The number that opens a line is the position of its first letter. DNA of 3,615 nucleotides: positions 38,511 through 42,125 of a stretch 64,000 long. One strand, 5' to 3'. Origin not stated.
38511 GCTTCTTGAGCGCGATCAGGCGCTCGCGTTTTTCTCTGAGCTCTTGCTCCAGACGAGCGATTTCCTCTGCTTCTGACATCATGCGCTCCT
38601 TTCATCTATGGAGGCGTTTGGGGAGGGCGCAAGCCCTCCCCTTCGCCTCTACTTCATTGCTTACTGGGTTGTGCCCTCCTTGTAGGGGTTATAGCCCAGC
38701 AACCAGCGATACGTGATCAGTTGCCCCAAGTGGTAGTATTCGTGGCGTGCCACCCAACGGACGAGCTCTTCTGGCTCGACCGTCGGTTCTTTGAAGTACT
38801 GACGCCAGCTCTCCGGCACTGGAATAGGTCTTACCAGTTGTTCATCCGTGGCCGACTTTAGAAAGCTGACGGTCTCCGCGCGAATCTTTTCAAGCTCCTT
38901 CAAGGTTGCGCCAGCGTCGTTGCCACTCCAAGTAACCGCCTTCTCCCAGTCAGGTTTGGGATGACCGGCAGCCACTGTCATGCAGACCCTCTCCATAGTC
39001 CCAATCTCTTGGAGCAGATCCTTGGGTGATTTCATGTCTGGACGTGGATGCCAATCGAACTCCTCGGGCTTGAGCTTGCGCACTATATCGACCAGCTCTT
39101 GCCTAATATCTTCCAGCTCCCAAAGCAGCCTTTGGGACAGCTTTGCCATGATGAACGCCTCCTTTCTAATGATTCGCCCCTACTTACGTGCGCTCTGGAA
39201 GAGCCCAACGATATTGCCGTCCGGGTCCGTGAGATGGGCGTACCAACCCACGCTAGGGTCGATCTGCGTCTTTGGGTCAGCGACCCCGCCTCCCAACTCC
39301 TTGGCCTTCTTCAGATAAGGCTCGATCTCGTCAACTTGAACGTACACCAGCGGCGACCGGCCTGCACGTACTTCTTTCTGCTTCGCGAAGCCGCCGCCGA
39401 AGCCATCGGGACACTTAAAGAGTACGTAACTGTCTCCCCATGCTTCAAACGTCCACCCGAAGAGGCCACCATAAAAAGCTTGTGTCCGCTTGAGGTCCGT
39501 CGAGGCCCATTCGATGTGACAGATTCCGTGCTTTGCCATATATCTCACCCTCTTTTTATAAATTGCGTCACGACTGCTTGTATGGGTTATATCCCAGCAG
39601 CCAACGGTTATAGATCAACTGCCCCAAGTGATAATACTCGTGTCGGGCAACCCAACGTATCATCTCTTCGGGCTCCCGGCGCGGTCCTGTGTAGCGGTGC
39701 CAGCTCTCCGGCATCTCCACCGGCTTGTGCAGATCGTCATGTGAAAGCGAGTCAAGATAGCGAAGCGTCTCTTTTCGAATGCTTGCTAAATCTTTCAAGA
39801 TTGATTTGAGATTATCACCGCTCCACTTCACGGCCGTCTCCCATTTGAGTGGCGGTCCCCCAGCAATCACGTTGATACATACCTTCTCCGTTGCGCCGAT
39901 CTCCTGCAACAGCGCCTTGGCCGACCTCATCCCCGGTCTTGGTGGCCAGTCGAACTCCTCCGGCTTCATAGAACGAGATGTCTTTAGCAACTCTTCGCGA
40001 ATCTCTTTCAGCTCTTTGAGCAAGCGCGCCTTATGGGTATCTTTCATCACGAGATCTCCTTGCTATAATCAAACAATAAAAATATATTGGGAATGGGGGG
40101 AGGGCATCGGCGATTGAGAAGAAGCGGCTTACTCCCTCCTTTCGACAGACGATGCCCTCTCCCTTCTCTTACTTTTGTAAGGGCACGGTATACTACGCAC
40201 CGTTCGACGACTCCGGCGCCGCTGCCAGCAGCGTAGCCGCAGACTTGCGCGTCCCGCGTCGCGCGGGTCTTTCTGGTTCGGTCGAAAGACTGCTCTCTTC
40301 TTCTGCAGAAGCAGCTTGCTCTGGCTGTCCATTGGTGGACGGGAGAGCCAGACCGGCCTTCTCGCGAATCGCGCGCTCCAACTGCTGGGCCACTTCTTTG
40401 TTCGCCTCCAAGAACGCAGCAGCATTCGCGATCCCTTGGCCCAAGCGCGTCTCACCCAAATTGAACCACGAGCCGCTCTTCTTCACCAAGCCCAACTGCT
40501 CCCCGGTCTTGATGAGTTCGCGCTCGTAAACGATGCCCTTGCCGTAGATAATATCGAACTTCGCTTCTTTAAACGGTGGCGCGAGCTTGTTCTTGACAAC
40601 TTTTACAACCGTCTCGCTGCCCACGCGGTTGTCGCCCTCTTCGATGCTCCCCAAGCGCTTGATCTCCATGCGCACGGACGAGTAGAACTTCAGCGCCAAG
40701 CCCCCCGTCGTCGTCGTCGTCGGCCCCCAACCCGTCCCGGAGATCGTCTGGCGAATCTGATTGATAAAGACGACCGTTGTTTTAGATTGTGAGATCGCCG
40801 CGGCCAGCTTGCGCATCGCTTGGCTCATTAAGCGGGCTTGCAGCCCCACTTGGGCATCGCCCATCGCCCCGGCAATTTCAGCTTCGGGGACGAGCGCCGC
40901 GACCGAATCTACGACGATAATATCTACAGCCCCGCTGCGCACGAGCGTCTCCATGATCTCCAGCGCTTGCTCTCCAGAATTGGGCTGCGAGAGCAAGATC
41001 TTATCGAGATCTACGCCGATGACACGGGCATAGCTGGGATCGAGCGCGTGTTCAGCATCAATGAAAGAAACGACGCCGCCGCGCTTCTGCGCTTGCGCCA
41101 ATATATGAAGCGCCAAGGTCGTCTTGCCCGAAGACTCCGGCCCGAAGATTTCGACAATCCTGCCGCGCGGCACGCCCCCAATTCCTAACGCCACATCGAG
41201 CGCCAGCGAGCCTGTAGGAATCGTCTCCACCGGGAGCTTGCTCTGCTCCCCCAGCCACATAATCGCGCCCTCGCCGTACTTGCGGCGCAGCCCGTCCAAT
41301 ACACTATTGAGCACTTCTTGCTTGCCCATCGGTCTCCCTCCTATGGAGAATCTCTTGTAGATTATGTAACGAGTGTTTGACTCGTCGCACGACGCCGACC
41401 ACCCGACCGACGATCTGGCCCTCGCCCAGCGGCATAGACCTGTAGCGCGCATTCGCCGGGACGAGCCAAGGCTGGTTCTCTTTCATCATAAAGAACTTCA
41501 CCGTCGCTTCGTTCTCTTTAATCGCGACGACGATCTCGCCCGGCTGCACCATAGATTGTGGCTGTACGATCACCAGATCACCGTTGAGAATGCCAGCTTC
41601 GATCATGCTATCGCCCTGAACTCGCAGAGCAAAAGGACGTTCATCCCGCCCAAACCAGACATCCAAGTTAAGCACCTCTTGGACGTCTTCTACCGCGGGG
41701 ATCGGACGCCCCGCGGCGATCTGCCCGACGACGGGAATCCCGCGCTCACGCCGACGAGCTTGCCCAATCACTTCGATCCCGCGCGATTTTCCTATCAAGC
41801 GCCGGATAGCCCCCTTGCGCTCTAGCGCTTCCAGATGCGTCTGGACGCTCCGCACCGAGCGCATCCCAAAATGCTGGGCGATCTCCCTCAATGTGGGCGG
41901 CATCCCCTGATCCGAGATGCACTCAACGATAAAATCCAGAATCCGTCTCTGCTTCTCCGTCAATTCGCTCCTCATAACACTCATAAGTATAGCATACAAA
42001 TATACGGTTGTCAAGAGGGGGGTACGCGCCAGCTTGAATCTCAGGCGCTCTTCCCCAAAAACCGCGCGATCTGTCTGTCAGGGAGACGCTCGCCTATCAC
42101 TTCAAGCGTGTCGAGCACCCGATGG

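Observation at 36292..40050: Stress/detox islet: four DinB-family paralogs plus DUF899 thioredoxin-like, VOC and ankyrin genes, all co-oriented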

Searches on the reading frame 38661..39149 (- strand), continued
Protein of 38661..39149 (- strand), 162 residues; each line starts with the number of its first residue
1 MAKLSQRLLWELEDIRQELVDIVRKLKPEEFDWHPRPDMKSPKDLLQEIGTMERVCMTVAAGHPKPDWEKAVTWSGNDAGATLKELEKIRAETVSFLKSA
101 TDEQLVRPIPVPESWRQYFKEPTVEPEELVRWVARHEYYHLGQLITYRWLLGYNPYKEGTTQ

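Call 55: predict_structure(alignment_id=A3)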
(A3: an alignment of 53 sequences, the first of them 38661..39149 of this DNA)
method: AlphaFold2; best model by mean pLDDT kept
length: 162 residues; sequences in the alignment: 53
mean_pLDDT: 95.8   pTM: 0.90
mean pLDDT of the five models: 95.8, 95.7, 95.5, 95.2, 95.1
residues with pLDDT >= 90: 151; 70-90: 7; 50-70: 2; < 50: 2
segments of 3 or more residues with pLDDT < 50: none
pLDDT, mean of each block of 10 residues (from residue 1): 94 98 97 97 99 99 97 97 98 98 98 96 98 99 97 80 43
secondary structure, 60 per line:
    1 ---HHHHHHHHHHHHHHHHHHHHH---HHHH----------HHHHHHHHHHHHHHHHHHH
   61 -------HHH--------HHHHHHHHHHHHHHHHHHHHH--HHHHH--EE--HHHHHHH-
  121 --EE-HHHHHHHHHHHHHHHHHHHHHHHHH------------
elements in order: H4-24 H28-31 H42-60 H79-99 H102-106 H113-119 H126-150
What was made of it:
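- On DinB superfamily: The DinB_C model has pLDDT 95.8 (call 55).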

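Call 60: fold_search(model_id=the predicted structure, library=pdb)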
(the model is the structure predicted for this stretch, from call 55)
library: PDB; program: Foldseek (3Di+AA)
matches with E <= 10: 220; with E <= 0.001: 13
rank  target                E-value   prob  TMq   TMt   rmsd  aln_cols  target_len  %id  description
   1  3gor_C                4.5e-05  1.00  0.72  0.75   3.7       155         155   16  Crystal structure of putative metal-dependent hydrolase APC36150 (released 2009-05-19)
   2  8f5v_A                7.0e-05  1.00  0.71  0.69   4.8       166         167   16  Crystal structure of Mycobacterium tuberculosis Mycothiol S-transferase enzyme in complex with mycothiol and Zn2+ (released 2023-04-05)
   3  3dka_B                7.4e-05  1.00  0.71  0.79   2.5       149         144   19  Crystal structure of a dinb-like protein (yjoa, bsu12410) from bacillus subtilis at 2.30 A resolution (released 2008-08-19)
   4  3dka_A                1.2e-04  1.00  0.70  0.78   2.9       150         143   19  Crystal structure of a dinb-like protein (yjoa, bsu12410) from bacillus subtilis at 2.30 A resolution (released 2008-08-19)
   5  3gor_A                1.4e-04  1.00  0.67  0.69   4.0       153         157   18  Crystal structure of putative metal-dependent hydrolase APC36150 (released 2009-05-19)
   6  3gor_D                1.5e-04  1.00  0.70  0.74   3.7       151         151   16  Crystal structure of putative metal-dependent hydrolase APC36150 (released 2009-05-19)
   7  6iz2_A                1.6e-04  1.00  0.72  0.80   3.4       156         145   21  Crystal structure of DinB/YfiT protein DR0053 from D. radiodurans R1 (released 2019-05-15)
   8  6iz2_B                2.4e-04  1.00  0.72  0.80   3.4       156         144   21  Crystal structure of DinB/YfiT protein DR0053 from D. radiodurans R1 (released 2019-05-15)
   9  5cof                  3.4e-04  1.00  0.68  0.64   4.5       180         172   14  Crystal structure of Uncharacterised protein Q1R1X2 from Escherichia coli UTI89 (released 2016-02-03)
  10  1rxq_A                3.6e-04  1.00  0.70  0.66   3.7       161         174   14  YfiT from Bacillus subtilis is a probable metal-dependent hydrolase with an unusual four-helix bundle topology (released 2004-07-20)
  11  8fx9                  4.0e-04  1.00  0.71  0.68   4.6       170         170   15  Crystal strucutre of Mycobacterium tuberculosis Mycothiol-S-transferase enzyme (released 2023-04-05)
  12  1rxq_D                5.0e-04  1.00  0.67  0.65   3.7       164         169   15  YfiT from Bacillus subtilis is a probable metal-dependent hydrolase with an unusual four-helix bundle topology (released 2004-07-20)
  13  3cex_A                7.8e-04  1.00  0.72  0.69   4.6       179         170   16  Crystal structure of the conserved protein of locus EF_3021 from Enterococcus faecalis (released 2008-05-13)
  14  2ou6                  1.0e-03  1.00  0.75  0.67   2.8       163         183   20  Crystal structure of a putative metalloenzyme of the duf664 family (dr_1065) from deinococcus radiodurans at 1.80 A reso (released 2007-02-20)
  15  2qe9_B                1.0e-03  1.00  0.70  0.70   3.3       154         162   16  Crystal structure of a putative metal-dependent hydrolase (yiza, bsu10800) from bacillus subtilis at 1.90 A resolution (released 2007-07-10)
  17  1rxq_B                1.2e-03  1.00  0.67  0.63   3.7       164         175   15  YfiT from Bacillus subtilis is a probable metal-dependent hydrolase with an unusual four-helix bundle topology (released 2004-07-20)
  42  5wk0                  1.2e-02  1.00  0.57  0.58   4.7       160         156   16  Crystal structure of the bacillithiol transferase BstA from Staphylococcus aureus. (released 2018-02-21)
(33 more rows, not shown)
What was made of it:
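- On DinB superfamily: Foldseek gives probability 1.00 and TM 0.7-0.8 to 3gor, 8f5v, 3dka, 6iz2 and 1rxq (call 60).
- Closest known: Bacillus subtilis dinB. Same: The DinB_C model matches 6iz2, 3dka and 1rxq (call 60).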

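Call 72: search_protein_families(library=padloc, proteins=[window:38661-39149:-], max_evalue=0.001)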
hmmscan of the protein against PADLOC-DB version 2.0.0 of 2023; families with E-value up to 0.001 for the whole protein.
window:38661-39149:- (162 aa): 0 families

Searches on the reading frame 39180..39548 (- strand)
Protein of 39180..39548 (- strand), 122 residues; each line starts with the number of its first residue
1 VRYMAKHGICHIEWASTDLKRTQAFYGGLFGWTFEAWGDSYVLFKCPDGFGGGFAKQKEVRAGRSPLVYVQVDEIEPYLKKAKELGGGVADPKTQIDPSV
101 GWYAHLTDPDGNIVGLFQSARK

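Call 3: search_protein_families(library=pfam, proteins=[window:39180-39548:-], max_evalue=0.01)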
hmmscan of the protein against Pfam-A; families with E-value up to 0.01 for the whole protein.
window:39180-39548:- (122 aa): 3 families
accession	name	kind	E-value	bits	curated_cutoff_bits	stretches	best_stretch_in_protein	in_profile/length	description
PF00903.31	Glyoxalase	-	1.1e-05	26.3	20.6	1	9-114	2-119/121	Glyoxalase/Bleomycin resistance protein/Dioxygenase superfamily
PF18029.7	Glyoxalase_6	-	0.00032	21.7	23.6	1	16-112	6-101/106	Glyoxalase-like domain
PF22677.2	Ble-like_N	-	0.0051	17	24.5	1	17-44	10-38/41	Bleomycin resistance protein-like N-terminal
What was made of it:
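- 39180..39539 (-): Single-domain VOC (glyoxalase/bleomycin-resistance fold), 119 aa. It is part of the conserved core. Pfam Glyoxalase, 26.3 bits (call 3).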

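Call 49: search_protein_families(library=ncbifam, proteins=[window:39180-39539:-], max_evalue=0.01)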
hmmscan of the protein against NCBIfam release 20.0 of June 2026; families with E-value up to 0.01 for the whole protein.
window:39180-39539:- (119 aa): 1 family
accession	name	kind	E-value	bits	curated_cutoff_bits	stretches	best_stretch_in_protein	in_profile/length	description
NF053614.1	AfsKbindKbpAStmc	equivalog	5.6e-10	39.3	250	1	7-117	6-115/231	AfsK-binding protein KbpA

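Call 71: search_solved_structures(query=window:39180-39539:-, max_evalue=0.1, show_alignments=2)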
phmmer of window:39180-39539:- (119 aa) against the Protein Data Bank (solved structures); distinct sequences matched with E-value up to 0.1: 2.
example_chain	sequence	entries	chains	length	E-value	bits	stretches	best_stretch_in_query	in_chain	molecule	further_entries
3oxh_A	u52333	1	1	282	1.9e-10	44.6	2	20-117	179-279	RV0577 PROTEIN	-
2r6u_A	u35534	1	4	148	2.8e-10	44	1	6-118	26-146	Uncharacterized protein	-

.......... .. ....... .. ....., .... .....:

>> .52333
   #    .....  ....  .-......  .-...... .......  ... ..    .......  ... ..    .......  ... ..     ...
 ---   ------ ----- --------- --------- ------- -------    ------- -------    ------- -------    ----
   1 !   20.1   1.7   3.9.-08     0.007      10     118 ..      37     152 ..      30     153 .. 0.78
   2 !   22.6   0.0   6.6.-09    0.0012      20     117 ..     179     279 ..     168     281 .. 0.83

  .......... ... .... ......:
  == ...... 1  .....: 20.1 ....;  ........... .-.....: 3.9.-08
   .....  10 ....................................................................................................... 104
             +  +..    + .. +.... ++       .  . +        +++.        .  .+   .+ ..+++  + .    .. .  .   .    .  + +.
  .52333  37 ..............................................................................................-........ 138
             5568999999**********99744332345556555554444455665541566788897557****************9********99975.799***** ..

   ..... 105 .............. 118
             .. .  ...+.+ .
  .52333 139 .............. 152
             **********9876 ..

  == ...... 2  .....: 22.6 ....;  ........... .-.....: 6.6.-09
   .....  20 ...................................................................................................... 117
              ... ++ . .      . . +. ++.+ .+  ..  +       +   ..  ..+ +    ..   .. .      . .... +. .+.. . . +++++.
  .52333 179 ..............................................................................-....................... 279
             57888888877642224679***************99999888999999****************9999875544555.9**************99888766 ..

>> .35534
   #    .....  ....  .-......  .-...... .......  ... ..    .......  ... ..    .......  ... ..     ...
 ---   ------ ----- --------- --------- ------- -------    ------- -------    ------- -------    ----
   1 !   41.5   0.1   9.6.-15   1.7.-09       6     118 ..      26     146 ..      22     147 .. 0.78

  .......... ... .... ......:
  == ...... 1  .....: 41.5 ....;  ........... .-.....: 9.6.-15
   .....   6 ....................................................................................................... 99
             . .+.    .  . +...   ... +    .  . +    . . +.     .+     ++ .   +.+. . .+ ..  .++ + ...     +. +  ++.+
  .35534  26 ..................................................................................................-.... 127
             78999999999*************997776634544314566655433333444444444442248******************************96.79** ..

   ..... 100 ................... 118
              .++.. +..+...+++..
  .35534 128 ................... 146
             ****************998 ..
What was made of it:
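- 39180..39539 (-): Nearest solved relatives are Rv0577 and 2R6U (call 71).
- On VOC superfamily (PF00903): The protein is related to Rv0577 and 2R6U, with E about 2e-10 (call 71).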

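Call 72: search_protein_families(library=padloc, proteins=[window:39180-39539:-], max_evalue=0.001)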
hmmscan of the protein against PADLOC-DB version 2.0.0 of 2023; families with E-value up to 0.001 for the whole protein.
window:39180-39539:- (119 aa): 0 families

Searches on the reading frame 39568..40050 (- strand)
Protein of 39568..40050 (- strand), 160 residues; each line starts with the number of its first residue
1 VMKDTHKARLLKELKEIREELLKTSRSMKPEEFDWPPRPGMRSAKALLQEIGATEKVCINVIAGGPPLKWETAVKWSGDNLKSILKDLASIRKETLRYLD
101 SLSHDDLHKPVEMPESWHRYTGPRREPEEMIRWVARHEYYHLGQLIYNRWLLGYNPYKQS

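Call 3: search_protein_families(library=pfam, proteins=[window:39568-40050:-], max_evalue=0.01)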
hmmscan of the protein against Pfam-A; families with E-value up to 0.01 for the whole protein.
window:39568-40050:- (160 aa): 2 families
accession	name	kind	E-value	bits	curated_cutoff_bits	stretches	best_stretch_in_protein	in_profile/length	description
PF12867.12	DinB_2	-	5.6e-16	59.6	24.8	1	14-145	2-128/128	DinB superfamily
PF05163.17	DinB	-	6.3e-05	23.4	23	1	2-156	1-149/165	DinB family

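Call 10: find_encoding_contigs(protein=window:39568-40050:-, flank=10000, max_places=6)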
Protein window:39568-40050:- (160 aa): no gene with exactly this product is on record in the collection.
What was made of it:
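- Tried and rejected: Exact look-up of DinB_D from its GTG start found nothing (call 10).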

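Call 49: search_protein_families(library=ncbifam, proteins=[window:39568-40047:-], max_evalue=0.01)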
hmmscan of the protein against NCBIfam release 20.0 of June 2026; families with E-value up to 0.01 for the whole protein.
window:39568-40047:- (159 aa): 0 families

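Call 72: search_protein_families(library=padloc, proteins=[window:39568-40047:-], max_evalue=0.001)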
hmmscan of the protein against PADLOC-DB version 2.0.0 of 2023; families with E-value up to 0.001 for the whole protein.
window:39568-40047:- (159 aa): 0 families

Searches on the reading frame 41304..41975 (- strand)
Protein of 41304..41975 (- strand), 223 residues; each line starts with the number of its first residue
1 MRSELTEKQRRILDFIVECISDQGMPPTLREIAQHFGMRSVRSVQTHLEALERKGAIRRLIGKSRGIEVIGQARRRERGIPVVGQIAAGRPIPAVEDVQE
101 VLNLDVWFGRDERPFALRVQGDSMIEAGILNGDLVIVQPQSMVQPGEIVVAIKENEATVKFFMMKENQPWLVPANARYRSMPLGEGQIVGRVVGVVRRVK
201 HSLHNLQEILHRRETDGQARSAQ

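Call 14: find_related_loci(query=window:41304-41975:-, collection=genome_contigs, flank=10000)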
Query window:41304-41975:- (223 aa) in genome_contigs; peptide patterns used: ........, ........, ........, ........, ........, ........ (x = any residue, [..] = any of these).
600 stretches matched a pattern (row limit reached: there are more); 533 encode a relative of the query (tblastn E <= 1e-3); the best 80 are kept; 80 distinct loci.
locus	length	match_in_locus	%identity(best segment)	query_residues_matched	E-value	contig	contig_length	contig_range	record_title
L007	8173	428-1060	69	1-212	2e-95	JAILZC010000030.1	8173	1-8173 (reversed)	MAG: Candidatus Bipolaricaulota bacterium isolate HOT.Cluster.56 Contig30, whole genome shotgun sequence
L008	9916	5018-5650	68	1-212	5e-94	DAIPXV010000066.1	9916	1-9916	MAG TPA_asm: Candidatus Bipolaricaulota bacterium isolate CTOTU1357 NODE_571_length_9916_cov_3.673563, whole genome shot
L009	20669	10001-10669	67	1-221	3e-96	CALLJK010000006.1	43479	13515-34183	MAG: Candidatus Bipolaricaulota bacterium isolate S1_Bin_METABAT__319_1 genome assembly, contig: c_000000097799, whole g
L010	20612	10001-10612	45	1-198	3e-49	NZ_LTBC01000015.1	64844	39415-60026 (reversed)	Moorella mulderi DSM 14980 MOMU_contig000015, whole genome shotgun sequence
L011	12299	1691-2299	44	1-200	4e-47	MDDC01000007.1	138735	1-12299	Moorella thermoacetica strain DSM 21394 MOTE_contig000007, whole genome shotgun sequence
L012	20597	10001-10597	42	1-197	3e-44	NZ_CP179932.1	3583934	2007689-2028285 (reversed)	Alcanivorax sp. IL2 chromosome, complete genome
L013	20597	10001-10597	42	1-197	3e-44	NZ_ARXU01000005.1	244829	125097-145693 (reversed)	Alcanivorax jadensis T9 contig5, whole genome shotgun sequence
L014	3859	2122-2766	38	1-199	5e-44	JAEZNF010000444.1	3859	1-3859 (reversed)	MAG: Bacillota bacterium isolate OH_CFB_143 k127_63057, whole genome shotgun sequence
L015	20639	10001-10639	41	3-208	1e-43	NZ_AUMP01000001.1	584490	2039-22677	Fictibacillus gelatini DSM 15865 H538DRAFT_scaffold00001.1_C, whole genome shotgun sequence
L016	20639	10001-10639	45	5-199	8e-44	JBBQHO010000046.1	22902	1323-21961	MAG: Polyangiales bacterium isolate Co_metawrap_898 Cmw_898_k141_21895200_length_22902_cov_8.9986, whole genome shotgun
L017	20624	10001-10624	43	1-207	9e-44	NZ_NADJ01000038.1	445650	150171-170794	Desulfosporosinus sp. FKB FKB_QYN_aSRB_gapCloser.final_scaffold_38, whole genome shotgun sequence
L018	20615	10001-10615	39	1-199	3e-43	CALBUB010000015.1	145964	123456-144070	MAG TPA_asm: uncultured Firmicutes bacterium isolate SRR6713629_bin.84_CONCOCT_v1.1_MAG genome assembly, contig: ERZ7949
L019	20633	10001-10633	39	1-197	2e-43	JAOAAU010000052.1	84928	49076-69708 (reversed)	MAG: Clostridia bacterium isolate SKW158 k141_316557, whole genome shotgun sequence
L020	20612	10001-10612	41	1-199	7e-43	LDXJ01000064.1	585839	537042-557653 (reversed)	Peptococcaceae bacterium CEB3 CEB3_contig000064, whole genome shotgun sequence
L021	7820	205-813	42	2-200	4e-43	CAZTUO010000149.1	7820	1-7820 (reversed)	MAG TPA_asm: uncultured Nitrospira sp. isolate binchicken_co30_85 genome assembly, contig: NODE_5442_length_7820_cov_4.0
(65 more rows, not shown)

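Call 26: find_related_loci(query=window:41304-41975:-, collection=metagenome_contigs, flank=10000)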
Query window:41304-41975:- (223 aa) in metagenome_contigs; peptide patterns used: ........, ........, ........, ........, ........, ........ (x = any residue, [..] = any of these).
600 stretches matched a pattern (row limit reached: there are more); 532 encode a relative of the query (tblastn E <= 1e-3); the best 80 are kept; 80 distinct loci.
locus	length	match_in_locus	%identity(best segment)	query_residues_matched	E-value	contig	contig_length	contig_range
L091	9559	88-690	53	1-197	2e-56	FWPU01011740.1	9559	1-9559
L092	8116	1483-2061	49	1-197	1e-51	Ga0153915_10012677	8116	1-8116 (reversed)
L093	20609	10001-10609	46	1-199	2e-50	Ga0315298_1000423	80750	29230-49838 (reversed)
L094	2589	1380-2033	41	2-213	5e-49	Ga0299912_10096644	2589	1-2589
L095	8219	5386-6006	43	1-200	8e-49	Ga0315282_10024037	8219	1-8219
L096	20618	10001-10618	43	1-199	1e-48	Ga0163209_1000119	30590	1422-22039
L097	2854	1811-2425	43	1-199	4e-48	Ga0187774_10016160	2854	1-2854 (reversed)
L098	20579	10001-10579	48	1-197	1e-50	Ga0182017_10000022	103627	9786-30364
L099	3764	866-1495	43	1-203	4e-47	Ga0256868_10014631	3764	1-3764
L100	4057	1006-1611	43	5-199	3e-46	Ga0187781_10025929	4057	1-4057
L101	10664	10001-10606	41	1-198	3e-46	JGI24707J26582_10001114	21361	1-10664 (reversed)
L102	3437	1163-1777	46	1-199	3e-46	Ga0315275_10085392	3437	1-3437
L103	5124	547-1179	40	4-200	1e-45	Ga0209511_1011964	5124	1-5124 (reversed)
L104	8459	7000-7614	42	2-199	2e-45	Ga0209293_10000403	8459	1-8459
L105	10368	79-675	47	5-199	1e-45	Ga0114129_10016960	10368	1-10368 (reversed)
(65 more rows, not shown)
